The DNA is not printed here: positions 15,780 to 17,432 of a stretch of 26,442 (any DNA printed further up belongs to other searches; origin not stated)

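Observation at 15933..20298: Candidate new uptake system: secreted OB-fold protein + pseudopilin + ECF transporter + FmdE in one translationally coupled operon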

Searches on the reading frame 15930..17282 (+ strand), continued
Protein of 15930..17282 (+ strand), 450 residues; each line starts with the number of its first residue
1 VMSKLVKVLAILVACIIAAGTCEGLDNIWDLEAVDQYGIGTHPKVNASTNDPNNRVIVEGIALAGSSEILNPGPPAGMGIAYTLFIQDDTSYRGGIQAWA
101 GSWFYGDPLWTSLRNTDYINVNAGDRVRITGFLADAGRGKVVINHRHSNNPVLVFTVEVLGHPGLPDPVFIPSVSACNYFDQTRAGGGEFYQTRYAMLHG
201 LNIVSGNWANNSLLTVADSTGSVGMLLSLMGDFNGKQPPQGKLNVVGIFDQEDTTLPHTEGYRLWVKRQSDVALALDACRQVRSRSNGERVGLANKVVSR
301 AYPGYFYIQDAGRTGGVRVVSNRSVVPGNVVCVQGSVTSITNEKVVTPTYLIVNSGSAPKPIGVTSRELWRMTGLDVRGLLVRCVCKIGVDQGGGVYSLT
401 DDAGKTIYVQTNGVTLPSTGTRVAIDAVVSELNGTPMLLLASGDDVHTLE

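Call 63: search_protein_families(library=pfam, proteins=[L010:12021-13541:+, L010:13541-14932:+, L010:14936-16237:+, L016:10647-11279:+, L013:11944-12537:+, L025:11443-12315:+, L025:13120-13920:+, L025:13893-14588:+, L027:9185-10054:+, L027:10862-11686:+], max_evalue=0.001)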
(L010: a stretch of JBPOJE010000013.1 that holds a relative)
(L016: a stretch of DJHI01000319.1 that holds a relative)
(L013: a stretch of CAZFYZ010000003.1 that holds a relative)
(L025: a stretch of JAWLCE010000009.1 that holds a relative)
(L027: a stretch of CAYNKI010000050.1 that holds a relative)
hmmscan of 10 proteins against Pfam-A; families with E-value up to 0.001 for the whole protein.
L010:12021-13541:+ (506 aa): 1 family
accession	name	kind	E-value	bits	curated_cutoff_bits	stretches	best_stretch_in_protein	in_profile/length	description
PF02321.23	OEP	-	5.6e-38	131.1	22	2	312-497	2-187/187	Outer membrane efflux protein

L010:13541-14932:+ (463 aa): 4 families
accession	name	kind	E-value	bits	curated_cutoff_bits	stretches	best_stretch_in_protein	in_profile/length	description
PF16576.10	HlyD_D23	-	3.3e-13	49.8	30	1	201-325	69-186/214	Barrel-sandwich domain of CusB or HlyD membrane-fusion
PF13437.12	HlyD_3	-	7.6e-12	46.4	22.2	1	260-361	12-106/106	HlyD family secretion protein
PF12700.13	HlyD_2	-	4.5e-06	26.1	25.1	0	365-400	330-364/416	HlyD family secretion protein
PF00529.27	CusB_dom_1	-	5e-06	27.1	26.5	1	112-369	12-88/89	Cation efflux system protein CusB domain 1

L010:14936-16237:+ (433 aa): 2 families
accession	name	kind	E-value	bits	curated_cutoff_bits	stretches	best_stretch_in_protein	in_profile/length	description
PF12704.14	MacB_PCD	-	2.8e-36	126.2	27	1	21-219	1-178/207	MacB-like periplasmic core domain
PF02687.27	FtsX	-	9e-20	71.4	25.5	1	313-422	2-116/120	FtsX-like permease C-terminal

L016:10647-11279:+ (210 aa): 14 families
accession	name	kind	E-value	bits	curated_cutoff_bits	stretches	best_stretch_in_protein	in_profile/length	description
PF13649.12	Methyltransf_25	-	7.5e-21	75.1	27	1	42-135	1-97/97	Methyltransferase domain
PF13847.12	Methyltransf_31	-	1.8e-20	73.5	27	1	38-145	3-115/145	Methyltransferase domain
PF08241.18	Methyltransf_11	-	3.5e-20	72.9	21.2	1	43-139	1-95/95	Methyltransferase domain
PF13489.12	Methyltransf_23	-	5.3e-17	62.5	27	1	26-182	12-162/164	Methyltransferase domain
PF08242.18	Methyltransf_12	-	3.2e-15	57.1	30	1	43-137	1-98/98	Methyltransferase domain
PF01209.24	Ubie_methyltran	-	9.7e-12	45.2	20.1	1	30-139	39-151/233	ubiE/COQ5 methyltransferase family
PF02353.26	CMAS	-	1.8e-07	31.2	27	1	27-166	51-192/273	Mycolic acid cyclopropane synthetase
PF20922.3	Anamorsin_N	-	7.2e-05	23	27.1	1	93-149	40-97/163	Anamorsin, N-terminal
PF05175.20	MTS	-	0.00011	22.4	23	1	38-135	31-134/170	Methyltransferase small domain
PF05891.18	Methyltransf_PK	-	0.00013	22.1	27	1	41-157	58-177/218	AdoMet dependent proline di-methyltransferase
PF00891.24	Methyltransf_2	-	0.00039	20.2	22.3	1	21-140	45-165/210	O-methyltransferase domain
PF06325.19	PrmA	-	0.00041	20.4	22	1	28-140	156-259/296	Ribosomal protein L11 methyltransferase (PrmA)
PF01728.25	FtsJ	-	0.00076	19.9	24.1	0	31-113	13-100/181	FtsJ-like methyltransferase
PF01739.24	CheR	-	0.00082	19.3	27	0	86-141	118-175/195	CheR methyltransferase, SAM binding domain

L013:11944-12537:+ (197 aa): 8 families
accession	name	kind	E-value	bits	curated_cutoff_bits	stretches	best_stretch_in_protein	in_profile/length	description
PF13847.12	Methyltransf_31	-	1e-20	74.4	27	1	38-163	3-130/145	Methyltransferase domain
PF08241.18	Methyltransf_11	-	6.2e-19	68.9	21.2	1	43-139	1-95/95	Methyltransferase domain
PF13649.12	Methyltransf_25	-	2.3e-18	67.1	27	1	42-135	1-97/97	Methyltransferase domain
PF13489.12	Methyltransf_23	-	1.4e-15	57.9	27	1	32-183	15-163/164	Methyltransferase domain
PF08242.18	Methyltransf_12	-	7.9e-14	52.6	30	1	43-136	1-97/98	Methyltransferase domain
PF01209.24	Ubie_methyltran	-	1.2e-12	48.2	20.1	1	8-139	13-151/233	ubiE/COQ5 methyltransferase family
PF05891.18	Methyltransf_PK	-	0.00021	21.4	27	1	37-162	54-182/218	AdoMet dependent proline di-methyltransferase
PF20922.3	Anamorsin_N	-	0.00024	21.3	27.1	1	93-149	40-97/163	Anamorsin, N-terminal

L025:11443-12315:+ (290 aa): 1 family
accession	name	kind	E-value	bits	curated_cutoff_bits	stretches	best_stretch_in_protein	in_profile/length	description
PF01297.22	ZnuA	-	3.8e-16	59.8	29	1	43-284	1-263/263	Zinc-uptake complex component A periplasmic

L025:13120-13920:+ (266 aa): 1 family
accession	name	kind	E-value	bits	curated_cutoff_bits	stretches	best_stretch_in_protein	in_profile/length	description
PF00950.22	ABC-3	-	4.2e-36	125.2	20.1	1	5-253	8-255/258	ABC 3 transport family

L025:13893-14588:+ (231 aa): 9 families
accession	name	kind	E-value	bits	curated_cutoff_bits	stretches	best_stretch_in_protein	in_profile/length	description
PF08241.18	Methyltransf_11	-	2.4e-22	79.8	21.2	1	72-168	1-95/95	Methyltransferase domain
PF13649.12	Methyltransf_25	-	8.6e-22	78.1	27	1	71-164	1-97/97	Methyltransferase domain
PF13847.12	Methyltransf_31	-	6e-17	62.1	27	1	66-173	2-114/145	Methyltransferase domain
PF08242.18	Methyltransf_12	-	1.2e-16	61.7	30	1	72-166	1-98/98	Methyltransferase domain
PF13489.12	Methyltransf_23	-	3.9e-12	46.6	27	1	57-212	11-163/164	Methyltransferase domain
PF01209.24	Ubie_methyltran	-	9.4e-12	45.2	20.1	1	63-201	43-182/233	ubiE/COQ5 methyltransferase family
PF20922.3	Anamorsin_N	-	1.9e-05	24.9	27.1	1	124-169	42-88/163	Anamorsin, N-terminal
PF01135.25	PCMT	-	5.8e-05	23.4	20.3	1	59-111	65-117/210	Protein-L-isoaspartate(D-aspartate) O-methyltransferase (PCMT)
PF08704.16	GCD14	-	0.00077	19.6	26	0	65-100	38-73/247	tRNA methyltransferase complex GCD14 subunit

L027:9185-10054:+ (289 aa): 1 family
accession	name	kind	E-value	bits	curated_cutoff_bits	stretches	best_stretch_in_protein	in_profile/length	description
PF01297.22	ZnuA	-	1.3e-20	74.4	29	2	128-286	105-263/263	Zinc-uptake complex component A periplasmic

L027:10862-11686:+ (274 aa): 1 family
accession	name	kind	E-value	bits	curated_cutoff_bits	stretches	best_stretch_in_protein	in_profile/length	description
PF00950.22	ABC-3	-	9.9e-46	156.8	20.1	1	6-265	6-256/258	ABC 3 transport family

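Call 71: find_encoding_contigs(protein=P0102, flank=7000, max_places=1)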
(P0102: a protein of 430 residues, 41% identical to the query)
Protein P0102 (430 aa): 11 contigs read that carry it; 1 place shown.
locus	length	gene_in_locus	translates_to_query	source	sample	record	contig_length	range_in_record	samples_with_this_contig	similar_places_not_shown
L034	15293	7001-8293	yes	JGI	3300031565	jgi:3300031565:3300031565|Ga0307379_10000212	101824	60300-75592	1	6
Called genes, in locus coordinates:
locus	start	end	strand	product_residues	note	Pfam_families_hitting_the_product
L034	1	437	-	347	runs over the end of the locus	PF12127:FloA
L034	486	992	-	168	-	PF24961:NfeD_membrane (weak), PF01957:NfeD (weak)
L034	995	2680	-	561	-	PF01972:SDH_protease, PF25145:NfeD1b_N, PF24961:NfeD_membrane, PF01957:NfeD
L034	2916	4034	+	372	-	PF05559:DUF763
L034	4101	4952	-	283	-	PF00950:ABC-3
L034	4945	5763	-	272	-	PF00005:ABC_tran, PF02463:SMC_N (faint), PF13304:AAA_21 (weak)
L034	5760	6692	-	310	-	PF01297:ZnuA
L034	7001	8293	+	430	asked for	PF00404:Dockerin_1 (weak)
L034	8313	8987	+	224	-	PF07963:N_methyl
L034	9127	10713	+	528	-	PF01156:IU_nuc_hydro, PF02663:FmdE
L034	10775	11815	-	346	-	-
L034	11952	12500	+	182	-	-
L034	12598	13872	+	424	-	PF01547:SBP_bac_1, PF13416:SBP_bac_8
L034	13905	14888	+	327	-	PF00528:BPD_transp_1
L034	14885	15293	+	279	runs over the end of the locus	PF00528:BPD_transp_1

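Call 72: find_encoding_contigs(protein=P0088, flank=7000, max_places=1)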
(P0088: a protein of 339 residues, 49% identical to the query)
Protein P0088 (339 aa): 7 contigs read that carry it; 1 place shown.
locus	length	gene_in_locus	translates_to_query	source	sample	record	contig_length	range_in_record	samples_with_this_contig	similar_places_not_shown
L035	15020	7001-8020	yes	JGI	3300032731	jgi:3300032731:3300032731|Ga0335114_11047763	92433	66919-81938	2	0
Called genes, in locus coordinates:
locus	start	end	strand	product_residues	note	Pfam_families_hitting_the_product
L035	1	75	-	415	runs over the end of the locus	-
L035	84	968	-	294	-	-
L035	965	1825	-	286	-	PF00005:ABC_tran, PF13304:AAA_21 (weak)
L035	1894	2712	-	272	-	PF12679:ABC2_membrane_2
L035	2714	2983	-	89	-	PF00708:Acylphosphatase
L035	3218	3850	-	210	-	PF09335:VTT_dom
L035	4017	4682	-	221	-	PF01135:PCMT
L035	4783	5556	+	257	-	-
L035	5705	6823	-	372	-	PF06925:MGDG_synth, PF04101:Glyco_tran_28_C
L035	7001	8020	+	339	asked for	-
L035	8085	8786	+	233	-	PF07963:N_methyl, PF08334:T2SSG (weak)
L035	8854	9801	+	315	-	PF01297:ZnuA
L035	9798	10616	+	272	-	PF00005:ABC_tran, PF02463:SMC_N (faint), PF13304:AAA_21 (faint)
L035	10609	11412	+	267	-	PF00950:ABC-3, PF01032:FecCD (weak)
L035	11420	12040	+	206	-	PF13489:Methyltransf_23, PF01209:Ubie_methyltran, PF13847:Methyltransf_31, PF08241:Methyltransf_11, PF08242:Methyltransf_12, PF13649:Methyltransf_25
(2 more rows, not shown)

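Call 84: search_protein_families(library=pfam, proteins=[P0052, P0057, P0076, P0051, P0077, P0103, P0104, P0105, P0111, P0100], max_evalue=0.01)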
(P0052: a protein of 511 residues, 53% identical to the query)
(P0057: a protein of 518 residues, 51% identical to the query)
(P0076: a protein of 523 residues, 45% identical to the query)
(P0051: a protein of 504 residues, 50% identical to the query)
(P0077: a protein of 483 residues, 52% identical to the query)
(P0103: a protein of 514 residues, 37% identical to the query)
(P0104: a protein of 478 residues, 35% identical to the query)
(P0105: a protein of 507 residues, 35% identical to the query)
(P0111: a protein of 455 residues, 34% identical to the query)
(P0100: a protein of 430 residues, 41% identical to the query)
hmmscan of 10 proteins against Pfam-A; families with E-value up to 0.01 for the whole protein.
P0052 (511 aa): 4 families
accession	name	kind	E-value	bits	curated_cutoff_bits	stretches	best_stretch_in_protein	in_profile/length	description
PF18942.5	DUF5689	-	1.2e-08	35.5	28.6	0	415-498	134-217/217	Family of unknown function (DUF5689)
PF14801.12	TrmI-like_N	-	0.0017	18.7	24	0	200-228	4-32/50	TrmI-like N-terminal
PF01336.31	tRNA_anti-codon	-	0.002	18.5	27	0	297-367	1-63/75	OB-fold nucleic acid binding domain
PF19135.5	DUF5818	-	0.002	18.1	27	0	110-128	26-44/57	Protein of unknown function (DUF5818)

P0057 (518 aa): 2 families
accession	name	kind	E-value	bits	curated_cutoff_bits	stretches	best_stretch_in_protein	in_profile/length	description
PF18942.5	DUF5689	-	1.6e-07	31.8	28.6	1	420-505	132-217/217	Family of unknown function (DUF5689)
PF19135.5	DUF5818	-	0.00034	20.5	27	0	351-369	26-44/57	Protein of unknown function (DUF5818)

P0076 (523 aa): 2 families
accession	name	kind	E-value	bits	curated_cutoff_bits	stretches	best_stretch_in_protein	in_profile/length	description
PF18942.5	DUF5689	-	9.6e-05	22.8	28.6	0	425-509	133-217/217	Family of unknown function (DUF5689)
PF01336.31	tRNA_anti-codon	-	0.00065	20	27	0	97-131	32-67/75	OB-fold nucleic acid binding domain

P0051 (504 aa): 2 families
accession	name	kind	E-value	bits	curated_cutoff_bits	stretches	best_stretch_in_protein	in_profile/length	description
PF19135.5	DUF5818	-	1.9e-05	24.6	27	0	454-488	14-48/57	Protein of unknown function (DUF5818)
PF18942.5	DUF5689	-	7.8e-05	23.1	28.6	1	241-327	134-217/217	Family of unknown function (DUF5689)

P0077 (483 aa): 0 families

P0103 (514 aa): 6 families
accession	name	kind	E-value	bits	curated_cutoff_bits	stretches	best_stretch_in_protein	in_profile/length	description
PF07883.17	Cupin_2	-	3.7e-11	43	27.2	1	430-491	2-61/70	Cupin domain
PF00404.24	Dockerin_1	-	9.7e-07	29.3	22.9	1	273-322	2-55/57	Dockerin type I domain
PF07589.16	PEP-CTERM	-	0.00011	22.6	20.7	1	324-346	2-24/24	PEP-CTERM motif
PF02311.25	AraC_binding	-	0.0039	17.4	21.1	1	435-494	12-70/135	AraC-like ligand binding domain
PF00190.28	Cupin_1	-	0.004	17.2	22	1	423-504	30-118/151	Cupin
PF05899.18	Cupin_3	-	0.0083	16.2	23.5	0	442-483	20-61/74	EutQ-like cupin domain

P0104 (478 aa): 2 families
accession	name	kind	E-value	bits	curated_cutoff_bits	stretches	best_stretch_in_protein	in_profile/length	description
PF07589.16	PEP-CTERM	-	0.00011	22.6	20.7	1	454-476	2-24/24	PEP-CTERM motif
PF18942.5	DUF5689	-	0.0056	17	28.6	1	188-256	134-206/217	Family of unknown function (DUF5689)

P0105 (507 aa): 0 families

P0111 (455 aa): 1 family
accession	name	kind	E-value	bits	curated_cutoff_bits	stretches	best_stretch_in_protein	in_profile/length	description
PF00404.24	Dockerin_1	-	6.8e-05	23.4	22.9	1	374-423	2-54/57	Dockerin type I domain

P0100 (430 aa): 1 family
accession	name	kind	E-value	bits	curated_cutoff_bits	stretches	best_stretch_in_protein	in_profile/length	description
PF00404.24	Dockerin_1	-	1.2e-07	32.2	22.9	1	373-422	1-56/57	Dockerin type I domain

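Call 92: search_protein_families(library=ncbifam, proteins=[L006:14501-15115:+, L001:9906-10517:+, L006:12034-12870:+, L006:13662-14504:+], max_evalue=0.00001)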
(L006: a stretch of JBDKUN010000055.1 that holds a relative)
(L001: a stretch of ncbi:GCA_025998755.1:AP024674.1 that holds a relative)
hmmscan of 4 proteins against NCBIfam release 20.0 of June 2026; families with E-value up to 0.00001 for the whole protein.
L006:14501-15115:+ (204 aa): 24 families
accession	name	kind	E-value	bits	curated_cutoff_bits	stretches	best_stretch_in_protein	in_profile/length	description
TIGR02072.1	BioC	equivalog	7.9e-16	58.6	184.95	1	40-142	36-135/244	malonyl-ACP O-methyltransferase BioC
NF001240.0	PRK00216.1-1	equivalog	3.2e-14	52.6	378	1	5-139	26-168/251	bifunctional demethylmenaquinone methyltransferase/2-methoxy-6-polyprenyl-1,4-benzoquinol methylase UbiE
TIGR01934.1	MenG_MenH_UbiE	subfamily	1.4e-13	50.7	158.35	1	28-147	29-149/223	ubiquinone/menaquinone biosynthesis methyltransferase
NF043040.1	corrin_prot_MT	hypoth_equivalog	3.9e-13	49.3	180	1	35-140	37-148/216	corrinoid protein-associated methyltransferase CpaM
NF045667.1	MTase_DVU1556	equivalog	6.3e-13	48.7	155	1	29-180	13-161/213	DVU_1556 family methyltransferase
NF008823.0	PRK11873.1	subfamily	8.4e-13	48.4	263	1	33-154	72-197/272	arsenite methyltransferase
NF041536.1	ArsM_DUF2284_UU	exception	1.8e-12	46.4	575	1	34-190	72-233/459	arsenite methyltransferase/DUF2284 domain selenoprotein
NF041537.1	ArsM_AhpD_UU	exception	3.3e-12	45.9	510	1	35-187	73-230/345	arsenite methyltransferase/AhpD domain selenoprotein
TIGR01983.1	UbiG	equivalog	3.7e-12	46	102.95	1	39-140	50-152/228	bifunctional 2-polyprenyl-6-hydroxyphenol methylase/3-demethylubiquinol 3-O-methyltransferase UbiG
NF047649.1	MTase_UXPK_star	exception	6.4e-12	45.1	460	1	35-140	74-182/283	methyltransferase/UXPK-star double selenoprotein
NF001244.0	PRK00216.1-5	equivalog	5.2e-11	42.3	216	1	29-169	39-181/236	bifunctional demethylmenaquinone methyltransferase/2-methoxy-6-polyprenyl-1,4-benzoquinol methylase UbiE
NF002463.0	PRK01683.1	equivalog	2.7e-10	40.3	297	1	40-179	33-171/258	trans-aconitate 2-methyltransferase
NF001241.0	PRK00216.1-2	equivalog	1.6e-09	37.7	327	1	5-141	14-149/231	demethylmenaquinone methyltransferase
NF001243.0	PRK00216.1-4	equivalog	2.9e-09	36.6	235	1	28-139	37-151/237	demethylmenaquinone methyltransferase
NF052510.1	methyltran_MpqE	exception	3.6e-09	36.4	335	1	31-138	39-150/234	methyl-plastoquinone biosynthesis methyltransferase MpqE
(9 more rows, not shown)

L001:9906-10517:+ (203 aa): 23 families
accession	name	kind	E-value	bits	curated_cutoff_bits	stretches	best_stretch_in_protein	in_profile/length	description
NF045667.1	MTase_DVU1556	equivalog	2.8e-16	59.6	155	1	32-194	12-171/213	DVU_1556 family methyltransferase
NF043040.1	corrin_prot_MT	hypoth_equivalog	7e-15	55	180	1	31-146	30-150/216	corrinoid protein-associated methyltransferase CpaM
TIGR02072.1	BioC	equivalog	8e-15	55.3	184.95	1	27-146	19-135/244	malonyl-ACP O-methyltransferase BioC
NF001244.0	PRK00216.1-5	equivalog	1.8e-13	50.3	216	1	10-143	12-153/236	bifunctional demethylmenaquinone methyltransferase/2-methoxy-6-polyprenyl-1,4-benzoquinol methylase UbiE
TIGR01934.1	MenG_MenH_UbiE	subfamily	3.3e-13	49.5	158.35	1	32-145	29-143/223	ubiquinone/menaquinone biosynthesis methyltransferase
NF041536.1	ArsM_DUF2284_UU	exception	5.1e-12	44.9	575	1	40-194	74-233/459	arsenite methyltransferase/DUF2284 domain selenoprotein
NF001240.0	PRK00216.1-1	equivalog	1.7e-11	43.7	378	1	35-143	56-168/251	bifunctional demethylmenaquinone methyltransferase/2-methoxy-6-polyprenyl-1,4-benzoquinol methylase UbiE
NF047649.1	MTase_UXPK_star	exception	3.4e-11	42.7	460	1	40-147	75-185/283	methyltransferase/UXPK-star double selenoprotein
NF001241.0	PRK00216.1-2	equivalog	4.4e-11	42.8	327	1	33-144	42-148/231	demethylmenaquinone methyltransferase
NF041537.1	ArsM_AhpD_UU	exception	8e-11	41.3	510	1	40-192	74-231/345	arsenite methyltransferase/AhpD domain selenoprotein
NF008823.0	PRK11873.1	subfamily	5.6e-10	39.2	263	1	38-193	73-233/272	arsenite methyltransferase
NF052510.1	methyltran_MpqE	exception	1.5e-08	34.3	335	1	34-143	38-152/234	methyl-plastoquinone biosynthesis methyltransferase MpqE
NF001243.0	PRK00216.1-4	equivalog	1.6e-07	30.9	235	1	32-143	37-152/237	demethylmenaquinone methyltransferase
NF045823.1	PthPhpthDimycoMt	equivalog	1.9e-07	30.6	300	1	40-143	65-166/256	phthiotriol/phenolphthiotriol dimycocerosates methyltransferase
NF045825.1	FAmtase_mtf2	equivalog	2.4e-07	30.2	400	1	42-142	58-157/248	fatty-acid O-methyltransferase Mtf2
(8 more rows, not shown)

L006:12034-12870:+ (278 aa): 8 families
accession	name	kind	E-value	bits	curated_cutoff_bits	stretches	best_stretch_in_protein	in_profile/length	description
NF053842.1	MnTportMntCDein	equivalog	1.8e-12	47.1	400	1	28-94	3-71/281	manganese ABC transporter substrate-binding protein MntC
NF040870.1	AztC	equivalog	2.7e-10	40.2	350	1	33-102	1-73/277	zinc ABC transporter substrate-binding protein AztC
NF047355.1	ABC_bind_Mn_Staph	exception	2e-08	33.9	500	1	29-88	31-90/309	manganese ABC transporter substrate-binding lipoprotein MntC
NF053703.1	Mn_SBP_EfaA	exception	2e-08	33.7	485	1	29-88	34-93/310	Mn/Fe ABC transporter substrate-binding lipoprotein EfaA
NF040928.1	ABC_lipo_SloC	subfamily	3e-08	33.1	525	0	27-87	24-84/304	metal ABC transporter substrate-binding lipoprotein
NF033605.1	Zn_bnd_ABC_AdcA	exception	3.4e-08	32.9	700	0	30-89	34-93/517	zinc ABC transporter substrate-binding lipoprotein AdcA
NF007091.2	PRK09545.1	equivalog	7e-08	32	268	0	25-103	19-99/318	zinc ABC transporter substrate-binding protein ZnuA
TIGR03772.1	anch_rpt_subst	equivalog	2.8e-06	26.2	350.45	0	32-88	1-57/486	anchored repeat ABC transporter, substrate-binding protein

L006:13662-14504:+ (280 aa): 4 families
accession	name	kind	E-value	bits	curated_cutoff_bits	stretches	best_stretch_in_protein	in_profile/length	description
NF040871.1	AztB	equivalog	2.6e-42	145.3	280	1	3-253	3-253/254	zinc ABC transporter permease AztB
NF040927.1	ABC_perm_SloB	subfamily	3.1e-40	138.7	460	1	10-270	10-269/271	metal ABC transporter permease subunit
TIGR03770.1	anch_rpt_perm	equivalog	3.1e-34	118.9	296.8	1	10-264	15-269/270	anchored repeat-type ABC transporter permease subunit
NF007089.0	PRK09543.1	equivalog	4.6e-24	85.4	284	1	15-261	8-254/261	zinc ABC transporter permease subunit ZnuB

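Call 102: search_protein_representatives(alignment_id=A1)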
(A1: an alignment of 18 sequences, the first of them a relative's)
Query: 18 sequences, 442 profile positions. Proteins with E-value up to 0.001 (for the whole library): 3194; up to 1e-10: 707; up to 1e-30: 69. The best 150 are listed.
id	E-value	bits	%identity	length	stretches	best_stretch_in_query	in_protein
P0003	2.4e-207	705.4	-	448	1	2-441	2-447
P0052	9.5e-177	604.6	-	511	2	21-271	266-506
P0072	2.0e-174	596.9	-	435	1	1-441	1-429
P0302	4.5e-174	595.7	-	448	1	6-440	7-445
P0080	1.4e-169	581.0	-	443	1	6-440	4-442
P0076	1.0e-144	499.0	-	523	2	8-265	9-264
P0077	5.0e-140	483.5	-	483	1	7-343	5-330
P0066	2.4e-129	448.3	-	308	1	132-439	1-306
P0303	1.1e-108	380.3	-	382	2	21-264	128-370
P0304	4.8e-104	364.9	-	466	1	25-350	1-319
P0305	7.0e-103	361.1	-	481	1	7-334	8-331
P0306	2.6e-91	323.0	-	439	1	16-265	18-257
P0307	4.5e-87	309.0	-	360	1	7-265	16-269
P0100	2.5e-84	300.0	-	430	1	1-263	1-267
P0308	1.7e-82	294.0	-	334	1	9-264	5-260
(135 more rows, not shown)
